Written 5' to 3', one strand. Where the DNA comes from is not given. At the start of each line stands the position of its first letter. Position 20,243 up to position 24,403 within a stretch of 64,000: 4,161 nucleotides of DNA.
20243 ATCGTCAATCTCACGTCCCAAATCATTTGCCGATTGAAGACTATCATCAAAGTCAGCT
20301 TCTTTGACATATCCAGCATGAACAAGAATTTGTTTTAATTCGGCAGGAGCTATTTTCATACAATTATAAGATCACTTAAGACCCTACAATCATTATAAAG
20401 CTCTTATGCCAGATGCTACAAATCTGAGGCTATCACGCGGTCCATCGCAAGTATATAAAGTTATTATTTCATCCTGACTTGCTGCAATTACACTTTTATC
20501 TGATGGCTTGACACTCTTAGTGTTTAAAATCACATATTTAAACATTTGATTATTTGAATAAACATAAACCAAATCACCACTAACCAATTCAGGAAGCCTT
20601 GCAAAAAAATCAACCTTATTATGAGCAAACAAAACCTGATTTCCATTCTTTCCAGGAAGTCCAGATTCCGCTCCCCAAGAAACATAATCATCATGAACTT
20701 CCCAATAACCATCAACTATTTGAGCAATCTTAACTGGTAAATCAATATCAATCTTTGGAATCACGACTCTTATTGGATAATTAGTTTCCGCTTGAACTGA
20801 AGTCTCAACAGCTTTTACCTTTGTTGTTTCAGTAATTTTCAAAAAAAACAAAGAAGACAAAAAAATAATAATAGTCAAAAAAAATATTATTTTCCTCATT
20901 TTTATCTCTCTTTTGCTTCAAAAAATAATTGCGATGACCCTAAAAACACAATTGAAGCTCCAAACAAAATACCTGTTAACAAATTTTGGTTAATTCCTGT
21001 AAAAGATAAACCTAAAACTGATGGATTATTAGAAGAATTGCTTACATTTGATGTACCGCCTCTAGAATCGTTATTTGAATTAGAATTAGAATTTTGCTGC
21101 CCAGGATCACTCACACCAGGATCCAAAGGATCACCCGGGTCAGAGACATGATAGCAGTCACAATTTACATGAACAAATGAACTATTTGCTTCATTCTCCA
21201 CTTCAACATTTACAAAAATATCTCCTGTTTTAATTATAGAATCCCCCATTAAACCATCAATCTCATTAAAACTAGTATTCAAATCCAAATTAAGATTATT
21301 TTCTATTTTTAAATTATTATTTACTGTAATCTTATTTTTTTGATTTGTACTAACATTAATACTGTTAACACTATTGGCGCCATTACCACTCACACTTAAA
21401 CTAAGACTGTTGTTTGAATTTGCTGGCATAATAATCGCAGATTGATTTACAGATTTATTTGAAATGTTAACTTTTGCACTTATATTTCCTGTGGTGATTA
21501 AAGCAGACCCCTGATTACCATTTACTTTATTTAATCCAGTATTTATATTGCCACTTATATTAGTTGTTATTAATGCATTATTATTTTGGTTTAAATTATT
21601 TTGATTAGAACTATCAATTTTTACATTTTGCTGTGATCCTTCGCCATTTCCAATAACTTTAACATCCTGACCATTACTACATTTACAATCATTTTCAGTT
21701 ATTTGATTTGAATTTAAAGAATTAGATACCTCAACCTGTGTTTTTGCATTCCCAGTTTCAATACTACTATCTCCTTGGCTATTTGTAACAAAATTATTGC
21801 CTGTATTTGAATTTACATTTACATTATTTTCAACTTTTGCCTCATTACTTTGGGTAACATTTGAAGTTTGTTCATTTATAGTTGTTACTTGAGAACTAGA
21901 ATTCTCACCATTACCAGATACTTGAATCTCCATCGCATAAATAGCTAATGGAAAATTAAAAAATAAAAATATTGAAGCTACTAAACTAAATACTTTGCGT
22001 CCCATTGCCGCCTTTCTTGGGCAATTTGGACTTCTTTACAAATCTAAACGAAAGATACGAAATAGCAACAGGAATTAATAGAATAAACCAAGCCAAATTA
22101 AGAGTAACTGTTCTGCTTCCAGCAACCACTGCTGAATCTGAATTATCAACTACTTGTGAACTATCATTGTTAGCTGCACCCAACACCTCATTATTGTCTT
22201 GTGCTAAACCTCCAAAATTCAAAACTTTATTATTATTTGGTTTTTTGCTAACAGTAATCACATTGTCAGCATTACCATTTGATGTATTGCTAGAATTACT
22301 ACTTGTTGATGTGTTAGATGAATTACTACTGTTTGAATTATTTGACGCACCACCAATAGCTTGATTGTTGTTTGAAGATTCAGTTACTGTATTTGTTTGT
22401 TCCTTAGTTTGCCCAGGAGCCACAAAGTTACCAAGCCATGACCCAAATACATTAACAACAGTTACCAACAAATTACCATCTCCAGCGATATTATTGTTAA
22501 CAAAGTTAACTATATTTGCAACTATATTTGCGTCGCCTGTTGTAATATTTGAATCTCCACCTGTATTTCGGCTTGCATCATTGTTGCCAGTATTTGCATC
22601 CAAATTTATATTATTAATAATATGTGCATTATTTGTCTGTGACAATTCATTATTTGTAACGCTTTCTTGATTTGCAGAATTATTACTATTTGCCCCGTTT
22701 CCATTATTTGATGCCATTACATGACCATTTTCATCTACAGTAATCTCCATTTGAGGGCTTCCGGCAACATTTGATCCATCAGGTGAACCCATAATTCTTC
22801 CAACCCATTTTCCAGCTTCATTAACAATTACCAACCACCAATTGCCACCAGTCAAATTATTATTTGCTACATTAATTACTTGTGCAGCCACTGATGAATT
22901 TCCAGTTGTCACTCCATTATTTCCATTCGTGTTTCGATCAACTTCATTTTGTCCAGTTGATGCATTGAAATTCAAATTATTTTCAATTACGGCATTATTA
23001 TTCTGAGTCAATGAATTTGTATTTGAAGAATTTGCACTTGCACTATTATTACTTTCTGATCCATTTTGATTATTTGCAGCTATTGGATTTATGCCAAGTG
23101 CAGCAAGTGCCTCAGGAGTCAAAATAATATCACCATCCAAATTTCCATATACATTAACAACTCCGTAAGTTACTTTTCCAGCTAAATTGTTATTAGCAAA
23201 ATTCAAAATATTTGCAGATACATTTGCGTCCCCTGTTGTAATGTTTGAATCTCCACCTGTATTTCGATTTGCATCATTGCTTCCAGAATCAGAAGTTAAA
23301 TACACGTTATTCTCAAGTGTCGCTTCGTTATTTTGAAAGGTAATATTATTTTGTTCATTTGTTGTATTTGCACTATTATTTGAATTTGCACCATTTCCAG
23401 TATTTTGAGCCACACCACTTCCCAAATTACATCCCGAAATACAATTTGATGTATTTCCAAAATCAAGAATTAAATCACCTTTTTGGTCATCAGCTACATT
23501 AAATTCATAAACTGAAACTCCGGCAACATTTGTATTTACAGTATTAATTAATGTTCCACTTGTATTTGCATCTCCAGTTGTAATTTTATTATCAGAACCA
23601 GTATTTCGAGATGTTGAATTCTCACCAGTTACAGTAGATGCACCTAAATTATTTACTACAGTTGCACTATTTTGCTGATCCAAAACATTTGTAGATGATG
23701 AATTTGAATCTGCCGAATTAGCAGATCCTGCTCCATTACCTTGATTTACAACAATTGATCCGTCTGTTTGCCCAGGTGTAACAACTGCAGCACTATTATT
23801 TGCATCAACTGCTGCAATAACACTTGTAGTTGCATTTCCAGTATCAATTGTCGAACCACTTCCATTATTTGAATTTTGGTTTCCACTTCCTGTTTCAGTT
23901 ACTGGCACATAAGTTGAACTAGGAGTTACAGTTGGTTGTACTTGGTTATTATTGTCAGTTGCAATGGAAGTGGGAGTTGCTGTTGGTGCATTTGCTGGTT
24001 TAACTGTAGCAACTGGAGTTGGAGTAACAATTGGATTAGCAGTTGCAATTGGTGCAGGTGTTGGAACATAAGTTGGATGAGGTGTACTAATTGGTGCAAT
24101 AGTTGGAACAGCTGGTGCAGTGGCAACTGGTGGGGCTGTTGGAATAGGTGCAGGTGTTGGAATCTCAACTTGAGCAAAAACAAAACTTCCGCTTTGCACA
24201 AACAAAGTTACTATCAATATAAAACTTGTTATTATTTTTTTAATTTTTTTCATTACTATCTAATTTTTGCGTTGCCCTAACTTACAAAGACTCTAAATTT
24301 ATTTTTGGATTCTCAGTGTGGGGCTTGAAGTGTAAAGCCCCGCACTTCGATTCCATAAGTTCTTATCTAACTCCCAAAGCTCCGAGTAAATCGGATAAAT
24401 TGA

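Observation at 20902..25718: Three adjacent giant Asn/Thr/Gly-rich surface proteins built from a shared ~40-90-aa '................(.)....' repeat module, next to a sortase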

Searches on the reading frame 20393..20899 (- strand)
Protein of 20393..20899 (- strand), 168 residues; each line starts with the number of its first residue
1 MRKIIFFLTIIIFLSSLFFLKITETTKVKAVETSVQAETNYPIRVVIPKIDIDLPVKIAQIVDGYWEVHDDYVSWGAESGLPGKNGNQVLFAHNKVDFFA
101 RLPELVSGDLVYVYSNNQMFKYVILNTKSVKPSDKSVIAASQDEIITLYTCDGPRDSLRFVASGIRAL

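Call 3: search_protein_families(library=pfam, proteins=[window:20393-20899:-], max_evalue=1)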
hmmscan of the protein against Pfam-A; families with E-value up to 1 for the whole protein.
window:20393-20899:- (168 aa): 2 families
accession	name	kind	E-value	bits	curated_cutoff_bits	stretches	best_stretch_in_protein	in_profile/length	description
PF04203.18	Sortase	-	6.3e-20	71.6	26.6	1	46-162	2-120/125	Sortase domain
PF08139.17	LPAM_1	-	0.013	16.3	20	1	1-15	1-15/18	Prokaryotic membrane lipoprotein lipid attachment site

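Call 4: search_protein_families(library=ncbifam, proteins=[window:20393-20899:-], max_evalue=1)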
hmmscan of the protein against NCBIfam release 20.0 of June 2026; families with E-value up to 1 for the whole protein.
window:20393-20899:- (168 aa): 8 families
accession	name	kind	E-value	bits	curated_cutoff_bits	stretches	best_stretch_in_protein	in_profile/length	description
TIGR01076.1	sortase_fam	subfamily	1.7e-13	50.5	39.35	1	45-152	3-112/136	sortase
NF058671.1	sortase_SrtD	exception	4e-12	46.2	140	1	70-151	88-168/187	class D sortase, LPxTATN-specific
NF033746.1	class_D_sortase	subfamily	5.3e-12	45.7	165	1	45-151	13-114/135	class D sortase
NF033745.1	class_C_sortase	subfamily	8.1e-11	42.1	160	1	32-152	83-205/220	class C sortase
NF033747.1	class_E_sortase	subfamily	2.9e-09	37.1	160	1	36-152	66-190/211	class E sortase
NF033748.1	class_F_sortase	subfamily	3.1e-06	26.9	166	1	37-156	6-138/155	class F sortase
TIGR03784.1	marine_sortase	equivalog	1.3e-05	24.9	158.25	1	79-151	84-156/174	class GN sortase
TIGR03064.1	sortase_srtB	equivalog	0.098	12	153.75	1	126-161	201-234/235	class B sortase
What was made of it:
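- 20393..20899 (-): Membrane-anchored sortase (168 aa), last gene of the cassette. No class-specific model reaches its cut-off (calls 3, 4).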

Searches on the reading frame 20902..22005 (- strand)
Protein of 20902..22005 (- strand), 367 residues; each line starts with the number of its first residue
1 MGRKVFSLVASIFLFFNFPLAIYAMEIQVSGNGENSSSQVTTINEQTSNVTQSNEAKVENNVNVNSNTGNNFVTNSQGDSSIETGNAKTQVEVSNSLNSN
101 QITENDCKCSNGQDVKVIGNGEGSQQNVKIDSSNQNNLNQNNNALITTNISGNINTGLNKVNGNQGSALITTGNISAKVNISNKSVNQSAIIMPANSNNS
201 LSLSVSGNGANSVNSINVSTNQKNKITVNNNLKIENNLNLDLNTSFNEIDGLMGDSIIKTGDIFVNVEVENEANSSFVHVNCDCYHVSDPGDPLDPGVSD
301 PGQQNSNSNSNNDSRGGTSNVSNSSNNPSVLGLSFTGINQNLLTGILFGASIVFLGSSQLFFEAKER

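Call 3: search_protein_families(library=pfam, proteins=[window:20902-22005:-], max_evalue=1)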
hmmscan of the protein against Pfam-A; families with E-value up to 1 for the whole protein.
window:20902-22005:- (367 aa): 1 family
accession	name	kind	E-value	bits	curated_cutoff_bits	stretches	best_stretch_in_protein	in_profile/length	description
PF22963.3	Ig_NUP210_3rd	-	0.067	13.9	27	1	17-58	35-78/105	NUP210 Ig-like domain 3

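Call 4: search_protein_families(library=ncbifam, proteins=[window:20902-22005:-], max_evalue=1)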
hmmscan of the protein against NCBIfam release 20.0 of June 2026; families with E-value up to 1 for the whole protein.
window:20902-22005:- (367 aa): 0 families

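Call 80: find_homologous_proteins(query=window:20902-22005:-)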
Query window:20902-22005:- (367 aa): 58 proteins with E <= 0.001 among 4866 candidates.
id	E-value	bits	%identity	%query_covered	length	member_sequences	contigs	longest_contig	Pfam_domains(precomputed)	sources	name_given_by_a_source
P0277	1.5e-212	723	99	100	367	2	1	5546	-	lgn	-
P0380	1.1e-44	172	42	72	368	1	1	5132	-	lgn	-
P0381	6.1e-40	156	40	82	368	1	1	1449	-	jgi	jgi:hypothetical protein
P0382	8.7e-37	146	36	81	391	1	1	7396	-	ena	-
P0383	1.9e-36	145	36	79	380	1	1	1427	-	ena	-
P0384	3.2e-36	144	36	74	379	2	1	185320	-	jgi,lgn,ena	-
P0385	3.8e-36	144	38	80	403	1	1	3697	-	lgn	-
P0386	1.0e-35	142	37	75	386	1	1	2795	-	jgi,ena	-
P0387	1.3e-35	142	37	75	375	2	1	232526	-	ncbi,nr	ncbi:MAG: hypothetical protein HZC02_00585 [Candidatus Levybacteria bacterium]|nr:hypothetical prote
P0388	2.4e-35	141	38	79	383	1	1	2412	-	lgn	-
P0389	1.1e-34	139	37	77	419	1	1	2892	-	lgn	-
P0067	2.3e-34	138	38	70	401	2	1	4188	-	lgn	-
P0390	2.5e-34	138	40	71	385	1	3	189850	-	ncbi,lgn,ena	-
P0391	9.0e-34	136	38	78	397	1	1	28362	-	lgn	-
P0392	1.2e-33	135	31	77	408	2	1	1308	-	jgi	jgi:hypothetical protein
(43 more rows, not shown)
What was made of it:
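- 20902..22005 (-): Protein C (367 aa): signal peptide, 3 modules, Asp/Pro/Ser/Asn-rich spacer, sorting signal. Its start overlaps the end of B by 20 nt. It is the fastest-diverging of the three paralogues; the nearest non-identical homologue is 42% identical (call 80).
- C diverges fast (call 80).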

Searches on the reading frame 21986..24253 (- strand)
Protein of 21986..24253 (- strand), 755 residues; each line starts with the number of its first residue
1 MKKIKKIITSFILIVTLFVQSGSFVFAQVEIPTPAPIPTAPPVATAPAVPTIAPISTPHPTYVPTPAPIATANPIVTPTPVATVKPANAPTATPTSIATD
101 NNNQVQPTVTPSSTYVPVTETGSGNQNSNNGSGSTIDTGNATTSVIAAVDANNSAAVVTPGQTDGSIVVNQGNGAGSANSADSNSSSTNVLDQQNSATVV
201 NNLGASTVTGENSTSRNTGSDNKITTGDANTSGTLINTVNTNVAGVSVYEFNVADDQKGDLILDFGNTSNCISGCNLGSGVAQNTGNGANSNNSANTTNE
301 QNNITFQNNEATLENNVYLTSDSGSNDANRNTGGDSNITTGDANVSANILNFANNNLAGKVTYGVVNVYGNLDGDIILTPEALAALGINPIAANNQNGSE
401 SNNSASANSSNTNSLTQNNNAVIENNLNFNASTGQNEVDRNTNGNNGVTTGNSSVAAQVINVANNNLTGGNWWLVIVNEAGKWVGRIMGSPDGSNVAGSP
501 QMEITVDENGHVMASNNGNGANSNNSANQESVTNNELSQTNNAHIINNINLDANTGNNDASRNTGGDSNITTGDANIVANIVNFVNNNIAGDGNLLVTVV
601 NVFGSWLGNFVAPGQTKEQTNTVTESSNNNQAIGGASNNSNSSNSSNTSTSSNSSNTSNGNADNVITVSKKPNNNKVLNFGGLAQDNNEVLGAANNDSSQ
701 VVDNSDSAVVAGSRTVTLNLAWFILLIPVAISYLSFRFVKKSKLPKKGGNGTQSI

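Call 3: search_protein_families(library=pfam, proteins=[window:21986-24253:-], max_evalue=1)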
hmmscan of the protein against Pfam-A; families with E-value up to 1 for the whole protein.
window:21986-24253:- (755 aa): 0 families

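Call 4: search_protein_families(library=ncbifam, proteins=[window:21986-24253:-], max_evalue=1)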
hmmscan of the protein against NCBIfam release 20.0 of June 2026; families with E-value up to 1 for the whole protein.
window:21986-24253:- (755 aa): 0 families

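Call 42: find_homologous_proteins(query=window:21986-24253:-)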
Query window:21986-24253:- (755 aa): 567 proteins with E <= 0.001 among 8000 candidates; the best 120 are listed.
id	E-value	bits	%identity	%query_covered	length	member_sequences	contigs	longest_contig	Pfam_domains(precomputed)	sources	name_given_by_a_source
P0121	1.1e-174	601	50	88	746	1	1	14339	-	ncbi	-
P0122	3.1e-171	589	51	81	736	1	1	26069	-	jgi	jgi:hypothetical protein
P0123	5.5e-167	575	51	84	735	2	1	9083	-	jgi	-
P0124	8.6e-167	575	47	90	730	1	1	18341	-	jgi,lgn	-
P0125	2.3e-166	573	48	96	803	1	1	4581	-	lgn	-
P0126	4.1e-163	563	45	98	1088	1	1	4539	-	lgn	-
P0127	5.1e-163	562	48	83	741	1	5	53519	-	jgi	jgi:hypothetical protein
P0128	1.5e-162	561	48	98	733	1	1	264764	-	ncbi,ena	-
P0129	6.0e-162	559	48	83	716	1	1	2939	-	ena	-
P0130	1.7e-161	557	47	91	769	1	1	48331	-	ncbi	-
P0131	1.8e-161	557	49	85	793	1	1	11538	-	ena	-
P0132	8.5e-161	555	51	72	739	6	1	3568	-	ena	-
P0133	9.9e-161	555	47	88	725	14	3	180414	-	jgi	-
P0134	5.1e-160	552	49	83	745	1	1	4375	-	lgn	-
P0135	1.2e-158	548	46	85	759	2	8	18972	-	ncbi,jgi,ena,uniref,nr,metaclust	ncbi:hypothetical protein A2973_02300 [Candidatus Gottesmanbacteria bacterium RIFCSPLOWO2_01_FULL_49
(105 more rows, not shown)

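Call 57: predict_structure(alignment_id=A5)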
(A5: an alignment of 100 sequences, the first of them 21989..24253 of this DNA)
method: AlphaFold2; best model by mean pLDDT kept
length: 755 residues; sequences in the alignment: 100
mean_pLDDT: 67.4   pTM: 0.60
mean pLDDT of the five models: 67.4, 67.3, 66.9, 64.9, 62.2
residues with pLDDT >= 90: 223; 70-90: 178; 50-70: 78; < 50: 276
segments of 3 or more residues with pLDDT < 50: 23-33, 48-98, 100-108, 155-189, 279-302, 389-410, 516-534, 625-715, 753-755
pLDDT, mean of each block of 10 residues (from residue 1): 76 81 44 51 47 43 42 39 36 44 44 70 91 93 86 48 39 40 40 76 92 96 96 88 80 91 86 65 42 43 64 92 97 97 95 82 92 92 64 38 38 66 92 96 95 92 77 88 89 87 71 47 27 57 91 97 97 96 83 85 94 83 48 36 32 29 30 32 30 35 40 56 88 87 55 43
secondary structure, 60 per line:
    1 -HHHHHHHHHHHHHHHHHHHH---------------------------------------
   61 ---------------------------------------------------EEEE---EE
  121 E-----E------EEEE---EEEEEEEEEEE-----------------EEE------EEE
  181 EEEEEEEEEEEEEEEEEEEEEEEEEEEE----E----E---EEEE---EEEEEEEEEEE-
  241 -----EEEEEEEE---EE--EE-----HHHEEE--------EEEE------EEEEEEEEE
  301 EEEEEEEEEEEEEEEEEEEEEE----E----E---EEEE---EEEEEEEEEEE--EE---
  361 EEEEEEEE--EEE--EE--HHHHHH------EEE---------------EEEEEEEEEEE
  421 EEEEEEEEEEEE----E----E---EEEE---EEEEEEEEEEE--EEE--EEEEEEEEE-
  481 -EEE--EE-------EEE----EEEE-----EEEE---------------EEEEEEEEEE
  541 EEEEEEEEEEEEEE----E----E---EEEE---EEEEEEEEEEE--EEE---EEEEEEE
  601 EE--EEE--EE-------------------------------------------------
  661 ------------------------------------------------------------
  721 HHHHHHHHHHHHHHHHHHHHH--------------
elements in order (helices of 4 or more, strands of 3 or more residues): H2-21 E112-115 E119-121 E134-137 E141-151 E169-171 E178-208 E222-225 E229-239 E246-253 E271-273 E282-285 E292-322 E336-339 E343-353 E361-368 E371-373 H380-385 E392-394 E410-432 E446-449 E453-463 E466-468 E471-479 E482-484 E496-498 E503-506 E512-515 E531-554 E568-571 E575-585 E588-590 E594-602 E605-607 H721-741
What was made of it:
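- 21986..24253 (-): Protein B (755 aa). In order: signal peptide, Pro/Thr/Ala-rich segment of about 85 aa, 5 modules each followed by a hydrophobic hairpin insertion, Ser/Asn-rich spacer of about 90 aa, C-terminal TM anchor. In the AF2 model the modules have pLDDT above 90, residues 23-108 and 625-715 are disordered, and residues 721-741 form a helix (call 57).
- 21989..22114 (-): B C-terminal anchor: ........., then a hydrophobic helix, then a basic tail (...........). AF2 predicts a helix at 721-741 (call 57).
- In the B model the modules exceed pLDDT 90 (call 57).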
